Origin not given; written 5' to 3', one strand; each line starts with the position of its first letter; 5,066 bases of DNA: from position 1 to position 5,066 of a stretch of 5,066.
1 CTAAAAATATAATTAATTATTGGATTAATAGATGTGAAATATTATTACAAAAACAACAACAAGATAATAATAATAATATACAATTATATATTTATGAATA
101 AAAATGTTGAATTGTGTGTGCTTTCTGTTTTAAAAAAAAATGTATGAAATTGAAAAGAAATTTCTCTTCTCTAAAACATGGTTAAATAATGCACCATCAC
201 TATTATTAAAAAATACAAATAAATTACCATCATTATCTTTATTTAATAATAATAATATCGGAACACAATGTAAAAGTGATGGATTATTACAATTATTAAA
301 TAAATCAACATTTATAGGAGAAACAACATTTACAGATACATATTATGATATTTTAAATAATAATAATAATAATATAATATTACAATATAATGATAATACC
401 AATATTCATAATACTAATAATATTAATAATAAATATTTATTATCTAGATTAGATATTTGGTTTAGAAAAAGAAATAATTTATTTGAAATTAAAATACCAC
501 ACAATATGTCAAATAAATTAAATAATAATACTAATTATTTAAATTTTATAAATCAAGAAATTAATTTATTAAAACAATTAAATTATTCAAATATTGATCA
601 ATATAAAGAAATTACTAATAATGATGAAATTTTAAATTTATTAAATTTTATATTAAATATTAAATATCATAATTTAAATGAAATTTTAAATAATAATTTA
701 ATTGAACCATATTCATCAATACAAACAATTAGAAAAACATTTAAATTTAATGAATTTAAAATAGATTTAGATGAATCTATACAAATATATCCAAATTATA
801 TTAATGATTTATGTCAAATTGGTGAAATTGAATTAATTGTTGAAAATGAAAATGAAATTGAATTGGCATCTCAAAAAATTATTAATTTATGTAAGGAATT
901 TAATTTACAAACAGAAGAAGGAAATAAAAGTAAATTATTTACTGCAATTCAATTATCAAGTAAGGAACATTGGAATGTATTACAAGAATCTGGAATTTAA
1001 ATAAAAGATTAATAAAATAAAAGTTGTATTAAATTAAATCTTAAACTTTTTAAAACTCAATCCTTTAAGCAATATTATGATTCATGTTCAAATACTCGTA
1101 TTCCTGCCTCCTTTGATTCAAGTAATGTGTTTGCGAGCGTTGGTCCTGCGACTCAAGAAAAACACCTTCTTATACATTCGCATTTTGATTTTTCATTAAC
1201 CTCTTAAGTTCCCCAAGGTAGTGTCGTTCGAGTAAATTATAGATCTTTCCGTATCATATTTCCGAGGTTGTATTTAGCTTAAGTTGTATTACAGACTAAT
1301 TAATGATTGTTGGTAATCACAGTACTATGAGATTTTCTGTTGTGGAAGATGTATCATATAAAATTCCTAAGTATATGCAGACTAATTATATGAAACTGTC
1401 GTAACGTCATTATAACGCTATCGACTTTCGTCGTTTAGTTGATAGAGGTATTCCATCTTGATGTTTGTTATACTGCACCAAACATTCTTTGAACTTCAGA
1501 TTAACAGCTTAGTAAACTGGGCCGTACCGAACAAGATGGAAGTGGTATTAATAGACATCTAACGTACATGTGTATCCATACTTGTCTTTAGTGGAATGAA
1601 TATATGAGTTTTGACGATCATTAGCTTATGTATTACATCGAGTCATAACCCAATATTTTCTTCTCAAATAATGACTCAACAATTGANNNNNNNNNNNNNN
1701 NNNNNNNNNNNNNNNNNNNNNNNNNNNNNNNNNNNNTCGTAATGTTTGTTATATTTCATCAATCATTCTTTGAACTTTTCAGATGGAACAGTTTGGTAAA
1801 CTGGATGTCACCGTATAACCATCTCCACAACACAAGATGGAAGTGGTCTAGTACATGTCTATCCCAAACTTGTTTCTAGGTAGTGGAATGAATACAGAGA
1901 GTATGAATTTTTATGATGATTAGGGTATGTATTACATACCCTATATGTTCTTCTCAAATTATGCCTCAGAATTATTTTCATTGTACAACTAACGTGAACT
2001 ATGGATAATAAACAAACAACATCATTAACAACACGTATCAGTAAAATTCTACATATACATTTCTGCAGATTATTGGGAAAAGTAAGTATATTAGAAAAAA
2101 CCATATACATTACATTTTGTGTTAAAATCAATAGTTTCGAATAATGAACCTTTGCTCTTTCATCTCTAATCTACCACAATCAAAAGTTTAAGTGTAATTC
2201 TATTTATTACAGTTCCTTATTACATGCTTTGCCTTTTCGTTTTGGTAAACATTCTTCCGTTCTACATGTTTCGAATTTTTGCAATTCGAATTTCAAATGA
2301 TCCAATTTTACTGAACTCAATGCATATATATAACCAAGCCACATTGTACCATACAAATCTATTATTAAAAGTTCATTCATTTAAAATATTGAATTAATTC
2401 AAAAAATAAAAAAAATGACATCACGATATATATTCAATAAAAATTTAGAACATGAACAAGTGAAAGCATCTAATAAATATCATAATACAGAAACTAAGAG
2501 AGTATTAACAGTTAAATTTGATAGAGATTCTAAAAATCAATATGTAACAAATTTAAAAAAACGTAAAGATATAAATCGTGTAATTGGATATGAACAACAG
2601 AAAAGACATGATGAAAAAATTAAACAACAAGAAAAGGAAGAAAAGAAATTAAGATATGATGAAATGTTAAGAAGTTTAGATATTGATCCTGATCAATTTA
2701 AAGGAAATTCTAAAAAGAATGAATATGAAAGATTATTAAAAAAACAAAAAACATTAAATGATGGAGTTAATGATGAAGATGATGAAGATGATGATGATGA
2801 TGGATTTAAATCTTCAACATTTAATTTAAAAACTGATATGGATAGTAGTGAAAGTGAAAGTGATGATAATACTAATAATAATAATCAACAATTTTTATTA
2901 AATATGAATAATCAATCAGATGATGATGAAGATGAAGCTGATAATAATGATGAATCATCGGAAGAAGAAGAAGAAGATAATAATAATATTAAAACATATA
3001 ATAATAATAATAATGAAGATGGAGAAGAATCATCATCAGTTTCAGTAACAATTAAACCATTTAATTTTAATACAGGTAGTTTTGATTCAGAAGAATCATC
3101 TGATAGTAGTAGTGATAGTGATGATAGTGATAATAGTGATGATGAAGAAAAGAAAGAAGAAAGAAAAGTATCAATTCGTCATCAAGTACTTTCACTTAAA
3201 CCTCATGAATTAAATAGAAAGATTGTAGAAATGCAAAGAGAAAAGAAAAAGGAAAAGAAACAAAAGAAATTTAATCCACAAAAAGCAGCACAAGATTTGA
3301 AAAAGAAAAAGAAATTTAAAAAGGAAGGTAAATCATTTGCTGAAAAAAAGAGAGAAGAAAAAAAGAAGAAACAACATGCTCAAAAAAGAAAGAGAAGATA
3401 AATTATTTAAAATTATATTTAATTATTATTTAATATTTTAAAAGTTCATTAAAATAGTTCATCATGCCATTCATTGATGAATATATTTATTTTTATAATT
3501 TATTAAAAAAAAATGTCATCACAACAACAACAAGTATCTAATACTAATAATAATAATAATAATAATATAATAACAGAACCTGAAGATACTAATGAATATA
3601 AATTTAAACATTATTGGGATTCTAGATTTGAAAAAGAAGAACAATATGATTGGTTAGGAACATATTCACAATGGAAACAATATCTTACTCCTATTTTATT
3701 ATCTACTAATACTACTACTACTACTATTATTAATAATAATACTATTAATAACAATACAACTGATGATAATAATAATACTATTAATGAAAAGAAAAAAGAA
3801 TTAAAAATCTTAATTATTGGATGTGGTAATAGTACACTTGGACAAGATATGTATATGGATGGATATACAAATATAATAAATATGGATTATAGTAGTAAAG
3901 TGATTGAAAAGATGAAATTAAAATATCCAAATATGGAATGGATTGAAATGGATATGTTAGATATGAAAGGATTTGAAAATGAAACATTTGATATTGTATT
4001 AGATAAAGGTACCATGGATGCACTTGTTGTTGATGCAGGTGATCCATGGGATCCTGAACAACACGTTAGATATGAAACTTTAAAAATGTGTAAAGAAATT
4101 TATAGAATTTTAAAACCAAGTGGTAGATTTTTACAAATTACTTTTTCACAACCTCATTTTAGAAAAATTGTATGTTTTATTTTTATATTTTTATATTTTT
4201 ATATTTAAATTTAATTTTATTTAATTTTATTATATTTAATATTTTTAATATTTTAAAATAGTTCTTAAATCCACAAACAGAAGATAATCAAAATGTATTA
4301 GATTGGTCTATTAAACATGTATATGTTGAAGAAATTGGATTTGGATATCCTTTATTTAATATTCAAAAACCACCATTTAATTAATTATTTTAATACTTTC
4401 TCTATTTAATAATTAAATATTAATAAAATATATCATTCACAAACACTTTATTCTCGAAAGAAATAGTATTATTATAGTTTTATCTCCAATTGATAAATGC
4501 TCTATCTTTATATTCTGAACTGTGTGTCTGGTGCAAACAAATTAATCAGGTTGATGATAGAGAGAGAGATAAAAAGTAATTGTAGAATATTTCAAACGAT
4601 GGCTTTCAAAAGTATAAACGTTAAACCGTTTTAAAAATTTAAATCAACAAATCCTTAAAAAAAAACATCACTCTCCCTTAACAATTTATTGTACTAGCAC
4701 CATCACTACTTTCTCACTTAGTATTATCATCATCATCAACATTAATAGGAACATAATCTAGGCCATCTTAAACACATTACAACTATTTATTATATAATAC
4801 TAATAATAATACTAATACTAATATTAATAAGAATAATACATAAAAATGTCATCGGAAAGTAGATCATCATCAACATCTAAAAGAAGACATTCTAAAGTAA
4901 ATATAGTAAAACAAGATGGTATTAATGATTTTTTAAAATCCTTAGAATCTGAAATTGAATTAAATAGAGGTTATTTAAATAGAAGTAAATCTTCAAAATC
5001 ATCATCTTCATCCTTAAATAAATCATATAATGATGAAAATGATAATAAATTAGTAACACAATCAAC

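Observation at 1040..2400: Compositionally foreign, ORF-free island with diverged tandem repeats straddling an assembly gap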

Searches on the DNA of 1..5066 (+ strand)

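Call 5: search_rna_families(source=window, threshold=evalue, max_evalue=1, show_alignments=3)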
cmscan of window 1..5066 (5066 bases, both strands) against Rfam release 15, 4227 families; matches with E-value up to 1: 1.
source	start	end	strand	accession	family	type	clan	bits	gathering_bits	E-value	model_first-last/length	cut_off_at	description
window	1298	1387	+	RF01198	snoR69Y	Gene; snRNA; snoRNA; CD-box;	CL00051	25.6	45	0.23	1-99/99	no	Small nucleolar RNA snoR69Y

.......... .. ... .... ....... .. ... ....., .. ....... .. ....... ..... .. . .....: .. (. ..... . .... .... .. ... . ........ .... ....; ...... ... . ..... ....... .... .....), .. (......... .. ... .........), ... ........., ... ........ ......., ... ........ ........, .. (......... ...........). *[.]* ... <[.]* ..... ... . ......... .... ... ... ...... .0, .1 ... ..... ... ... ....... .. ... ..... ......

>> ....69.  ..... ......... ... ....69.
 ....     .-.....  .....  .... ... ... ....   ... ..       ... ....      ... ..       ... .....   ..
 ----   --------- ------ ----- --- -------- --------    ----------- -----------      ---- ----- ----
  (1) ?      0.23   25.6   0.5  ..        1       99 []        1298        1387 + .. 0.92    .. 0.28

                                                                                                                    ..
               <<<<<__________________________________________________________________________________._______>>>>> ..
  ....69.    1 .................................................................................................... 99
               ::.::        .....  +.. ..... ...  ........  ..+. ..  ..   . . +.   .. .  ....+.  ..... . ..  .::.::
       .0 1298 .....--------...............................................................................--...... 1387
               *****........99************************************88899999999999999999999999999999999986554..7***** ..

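Call 26: search_rna_families(source=window, start=1001, end=2414, threshold=evalue, max_evalue=10, show_alignments=2)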
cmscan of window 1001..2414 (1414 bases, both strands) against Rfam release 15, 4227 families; matches with E-value up to 10: 7.
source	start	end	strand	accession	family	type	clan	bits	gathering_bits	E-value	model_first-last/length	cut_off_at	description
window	1298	1387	+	RF01198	snoR69Y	Gene; snRNA; snoRNA; CD-box;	CL00051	25.6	45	0.066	1-99/99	no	Small nucleolar RNA snoR69Y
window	2279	2341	+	RF01641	ceN53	Gene; snRNA; snoRNA; CD-box;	-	19.8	50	0.58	1-74/74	no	Caenorhabditis snoRNA ceN53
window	1455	1491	+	RF01378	CRISPR-DR65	Gene; CRISPR;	-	19.6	43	5.1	1-37/37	no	CRISPR RNA direct repeat element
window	1960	2030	-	RF00279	SNORD45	Gene; snRNA; snoRNA; CD-box;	-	17.9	42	3.1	1-72/72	no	Small nucleolar RNA SNORD45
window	1885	1956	+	RF01563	DdR13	Gene; snRNA; snoRNA; CD-box;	-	16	65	2.7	1-80/80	no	Dictyostelium snoRNA DdR13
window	1825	1873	-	RF04075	mir-1545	Gene; miRNA;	-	14.7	78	8.8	1-58/58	no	mir-1545 microRNA precursor family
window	1491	1542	+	RF01748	nuoG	Cis-reg;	-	13.9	33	8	1-43/43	no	nuoG RNA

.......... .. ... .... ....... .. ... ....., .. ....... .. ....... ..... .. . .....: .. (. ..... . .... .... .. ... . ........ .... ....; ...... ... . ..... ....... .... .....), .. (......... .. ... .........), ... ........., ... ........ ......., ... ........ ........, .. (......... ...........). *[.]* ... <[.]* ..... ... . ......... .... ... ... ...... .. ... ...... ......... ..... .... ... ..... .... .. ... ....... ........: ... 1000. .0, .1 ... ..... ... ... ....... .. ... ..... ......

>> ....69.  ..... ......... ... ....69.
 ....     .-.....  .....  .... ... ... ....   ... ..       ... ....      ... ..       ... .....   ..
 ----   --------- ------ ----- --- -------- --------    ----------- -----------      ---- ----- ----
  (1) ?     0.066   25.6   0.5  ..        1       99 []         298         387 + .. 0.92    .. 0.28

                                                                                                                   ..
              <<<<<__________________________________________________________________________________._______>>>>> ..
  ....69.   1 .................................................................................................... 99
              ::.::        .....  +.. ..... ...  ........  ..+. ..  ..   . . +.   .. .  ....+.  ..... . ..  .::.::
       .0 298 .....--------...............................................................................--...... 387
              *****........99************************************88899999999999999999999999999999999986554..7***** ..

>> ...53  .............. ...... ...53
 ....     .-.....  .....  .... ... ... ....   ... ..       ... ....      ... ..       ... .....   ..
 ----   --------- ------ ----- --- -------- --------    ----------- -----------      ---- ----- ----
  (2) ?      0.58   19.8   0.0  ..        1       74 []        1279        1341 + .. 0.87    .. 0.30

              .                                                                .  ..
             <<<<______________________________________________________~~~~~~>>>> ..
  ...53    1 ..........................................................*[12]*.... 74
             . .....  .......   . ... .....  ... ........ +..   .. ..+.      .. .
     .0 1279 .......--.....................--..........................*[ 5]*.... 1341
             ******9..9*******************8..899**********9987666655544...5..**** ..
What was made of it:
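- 1292..1388 (+): Two exact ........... 11-mers (1292-1302 and 1378-1388). They bracket a weak, sub-threshold match to a C/D snoRNA family (snoR69Y). Rfam score 25.6 bits against a gathering score of 45 (calls 5, 26).
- On C/D-box snoRNA: The best Rfam score is 25.6 bits against a gathering score of 45 (calls 5, 26).
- Closest known: Tandemly repeated snoRNA gene clusters of Euglenozoa. Same: A few-hundred-bp non-coding unit is repeated in tandem in a discoban genome, with weak C/D-family resemblances (call 26).
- Four of the seven weak Rfam matches in the island are to C/D-box snoRNA families (call 26). All Rfam matches are far below their gathering scores, the best being 25.6 bits against 45 (calls 5, 26).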

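Call 27: search_rna_families(source=window, start=4384, end=4845, threshold=evalue, max_evalue=10, show_alignments=2)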
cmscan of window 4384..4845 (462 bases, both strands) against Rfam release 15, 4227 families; matches with E-value up to 10: 1.
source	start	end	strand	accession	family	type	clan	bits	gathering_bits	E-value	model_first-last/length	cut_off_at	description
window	4736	4804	-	RF01492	rli28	Gene; sRNA;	-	19.7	45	3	1-186/186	no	Listeria sRNA rli28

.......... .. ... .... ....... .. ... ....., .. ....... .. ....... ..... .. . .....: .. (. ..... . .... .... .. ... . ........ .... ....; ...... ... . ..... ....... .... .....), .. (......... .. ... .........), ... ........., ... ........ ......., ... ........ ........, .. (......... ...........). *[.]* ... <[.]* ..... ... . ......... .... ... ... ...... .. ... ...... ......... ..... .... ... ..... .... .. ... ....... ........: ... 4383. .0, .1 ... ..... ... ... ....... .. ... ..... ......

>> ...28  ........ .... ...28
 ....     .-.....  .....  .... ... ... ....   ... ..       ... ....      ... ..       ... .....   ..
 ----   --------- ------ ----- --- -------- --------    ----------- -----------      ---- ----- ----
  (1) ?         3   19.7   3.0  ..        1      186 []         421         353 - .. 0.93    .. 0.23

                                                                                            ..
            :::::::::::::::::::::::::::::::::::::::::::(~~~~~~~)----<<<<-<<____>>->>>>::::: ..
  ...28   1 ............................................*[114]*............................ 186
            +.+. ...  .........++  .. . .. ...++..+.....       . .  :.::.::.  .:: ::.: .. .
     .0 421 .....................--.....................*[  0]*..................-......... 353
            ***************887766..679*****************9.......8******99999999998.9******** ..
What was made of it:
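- Tried and rejected: Rfam on the whole window, on the island alone and on the 462-bp spacer gave only sub-threshold noise (calls 5, 26, 27).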

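Call 57: search_dna_similar(query=window:1040-2400:+, collection=plasmids, mode=distant, max_evalue=0.001, max_rows=5)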
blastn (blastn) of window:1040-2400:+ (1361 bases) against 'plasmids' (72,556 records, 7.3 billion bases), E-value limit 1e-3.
No match.

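Call 58: search_dna_similar(query=window:1040-2400:+, collection=phages, mode=distant, max_evalue=0.001, max_rows=5)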
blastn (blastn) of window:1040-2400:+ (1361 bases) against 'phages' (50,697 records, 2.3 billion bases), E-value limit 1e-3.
No match.
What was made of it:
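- Tried and rejected: Vector, plasmid or phage contamination: no BLAST match (calls 57, 58).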

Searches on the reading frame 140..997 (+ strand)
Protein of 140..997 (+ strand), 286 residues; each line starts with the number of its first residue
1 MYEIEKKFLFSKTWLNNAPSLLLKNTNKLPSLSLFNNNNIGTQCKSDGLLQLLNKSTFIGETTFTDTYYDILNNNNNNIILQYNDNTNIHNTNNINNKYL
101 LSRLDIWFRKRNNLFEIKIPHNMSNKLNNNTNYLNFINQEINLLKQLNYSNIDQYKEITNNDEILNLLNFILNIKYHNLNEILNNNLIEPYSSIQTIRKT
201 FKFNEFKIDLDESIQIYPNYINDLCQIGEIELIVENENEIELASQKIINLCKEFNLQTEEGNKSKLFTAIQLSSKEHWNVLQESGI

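Call 11: search_protein_families(library=pfam, proteins=[window:140-997:+], max_evalue=0.01)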
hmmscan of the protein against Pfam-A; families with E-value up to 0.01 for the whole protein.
window:140-997:+ (286 aa): 1 family
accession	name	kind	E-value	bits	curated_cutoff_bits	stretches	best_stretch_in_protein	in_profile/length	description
PF01928.26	CYTH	-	0.00027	21.3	23.2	1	179-259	99-172/179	CYTH domain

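Call 12: find_encoding_contigs(protein=window:140-997:+, flank=10000, max_places=6)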
Protein window:140-997:+ (286 aa): no gene with exactly this product is on record in the collection.

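Call 13: find_homologous_proteins(query=window:140-997:+, max_evalue=0.00001)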
Query window:140-997:+ (286 aa): 1 proteins with E <= 0.00001 among 8000 candidates.
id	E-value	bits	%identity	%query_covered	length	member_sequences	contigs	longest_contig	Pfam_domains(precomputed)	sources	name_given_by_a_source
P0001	9.9e-7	47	30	82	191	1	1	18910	PF01928.27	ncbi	-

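Call 55: list_cluster_members(proteins=[P0002, window:140-997:+, window:2415-3398:+])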
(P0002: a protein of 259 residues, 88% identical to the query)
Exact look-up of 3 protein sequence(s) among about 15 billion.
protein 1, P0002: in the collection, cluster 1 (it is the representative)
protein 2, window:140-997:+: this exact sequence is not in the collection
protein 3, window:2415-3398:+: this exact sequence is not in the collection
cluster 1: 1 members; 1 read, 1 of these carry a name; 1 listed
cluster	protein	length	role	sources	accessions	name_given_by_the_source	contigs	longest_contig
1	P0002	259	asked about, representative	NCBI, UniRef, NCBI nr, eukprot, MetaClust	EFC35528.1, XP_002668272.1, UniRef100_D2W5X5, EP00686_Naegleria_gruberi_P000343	predicted protein [Naegleria gruberi] | Predicted protein n=1 Tax=Naegleria gruberi TaxID=5762 RepID=D2W5X5_NAEGR | uncharacterized protein NAEGRDRAFT_76819 [Naegleria gruberi]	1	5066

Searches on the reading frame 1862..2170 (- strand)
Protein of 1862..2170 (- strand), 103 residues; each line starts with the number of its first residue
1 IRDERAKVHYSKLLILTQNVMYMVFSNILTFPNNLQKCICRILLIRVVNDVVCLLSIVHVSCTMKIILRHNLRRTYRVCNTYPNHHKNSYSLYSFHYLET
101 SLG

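Call 54: search_protein_representatives(protein=window:1862-2170:-)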
Query: 103 residues. Proteins with E-value up to 0.001 (for the whole library): 0; up to 1e-10: 0; up to 1e-30: 0. The best 0 are listed.
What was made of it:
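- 1862..2170 (-): Longest stop-free stretch in the island (103 codons). It is not a gene. It has 0 homologues among 1.84 billion representative proteins (call 54).
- On Transposable element or remnant (any class): The longest open frame has 0 homologues (call 54).
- The open frame has no homologue among 1.84 billion representative proteins (call 54).
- Tried and rejected: The longest open frame alone gave 0 hits (call 54).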

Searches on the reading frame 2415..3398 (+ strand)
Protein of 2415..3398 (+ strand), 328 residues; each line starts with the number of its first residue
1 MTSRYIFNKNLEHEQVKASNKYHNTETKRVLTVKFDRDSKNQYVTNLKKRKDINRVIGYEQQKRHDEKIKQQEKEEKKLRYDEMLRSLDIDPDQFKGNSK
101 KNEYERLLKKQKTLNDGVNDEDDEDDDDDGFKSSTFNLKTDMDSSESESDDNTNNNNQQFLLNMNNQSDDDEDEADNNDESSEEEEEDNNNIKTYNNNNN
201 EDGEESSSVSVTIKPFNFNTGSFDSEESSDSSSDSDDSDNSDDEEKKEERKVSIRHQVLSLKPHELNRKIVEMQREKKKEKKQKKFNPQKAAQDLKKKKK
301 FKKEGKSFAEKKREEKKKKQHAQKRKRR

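Call 10: find_encoding_contigs(protein=window:2415-3398:+, flank=10000, max_places=6)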
Protein window:2415-3398:+ (328 aa): no gene with exactly this product is on record in the collection.

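Call 11: search_protein_families(library=pfam, proteins=[window:2415-3398:+], max_evalue=0.01)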
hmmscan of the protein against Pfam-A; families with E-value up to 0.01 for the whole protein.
window:2415-3398:+ (328 aa): 1 family
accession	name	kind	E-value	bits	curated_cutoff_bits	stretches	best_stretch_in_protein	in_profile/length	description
PF22470.1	Histone_HNS_N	-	0.003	17.9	24.5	1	51-97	31-77/79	H-NS histone-like proteins, N-terminal domain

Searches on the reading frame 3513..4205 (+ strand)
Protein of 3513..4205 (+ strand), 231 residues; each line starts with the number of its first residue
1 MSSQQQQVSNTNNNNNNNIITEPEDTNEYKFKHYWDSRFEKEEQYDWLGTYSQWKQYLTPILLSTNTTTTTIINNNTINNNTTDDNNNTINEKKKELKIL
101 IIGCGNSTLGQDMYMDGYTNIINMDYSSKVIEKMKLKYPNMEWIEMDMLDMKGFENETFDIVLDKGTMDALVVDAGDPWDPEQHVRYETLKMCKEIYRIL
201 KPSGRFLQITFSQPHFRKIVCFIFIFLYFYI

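Call 11: search_protein_families(library=pfam, proteins=[window:3513-4169:+], max_evalue=0.01)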
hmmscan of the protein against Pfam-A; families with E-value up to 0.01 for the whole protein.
window:3513-4169:+ (219 aa): 6 families
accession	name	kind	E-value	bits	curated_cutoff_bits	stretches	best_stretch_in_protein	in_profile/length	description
PF13847.12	Methyltransf_31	-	6.1e-11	42.6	27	1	94-212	2-113/145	Methyltransferase domain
PF08241.18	Methyltransf_11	-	5.6e-10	40.2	21.2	1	102-207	3-94/95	Methyltransferase domain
PF13649.12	Methyltransf_25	-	9.1e-10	39.5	27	1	99-204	1-97/97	Methyltransferase domain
PF01209.24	Ubie_methyltran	-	0.0003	20.6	20.1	1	89-216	41-159/233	ubiE/COQ5 methyltransferase family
PF08242.18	Methyltransf_12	-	0.0024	19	30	1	100-206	1-98/98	Methyltransferase domain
PF13679.12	Methyltransf_32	-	0.0077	16.6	27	0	88-152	18-88/143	Methyltransferase domain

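Call 61: find_encoding_contigs(protein=window:3513-4205:+, flank=10000, max_places=6)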
Protein window:3513-4205:+ (231 aa): no gene with exactly this product is on record in the collection.
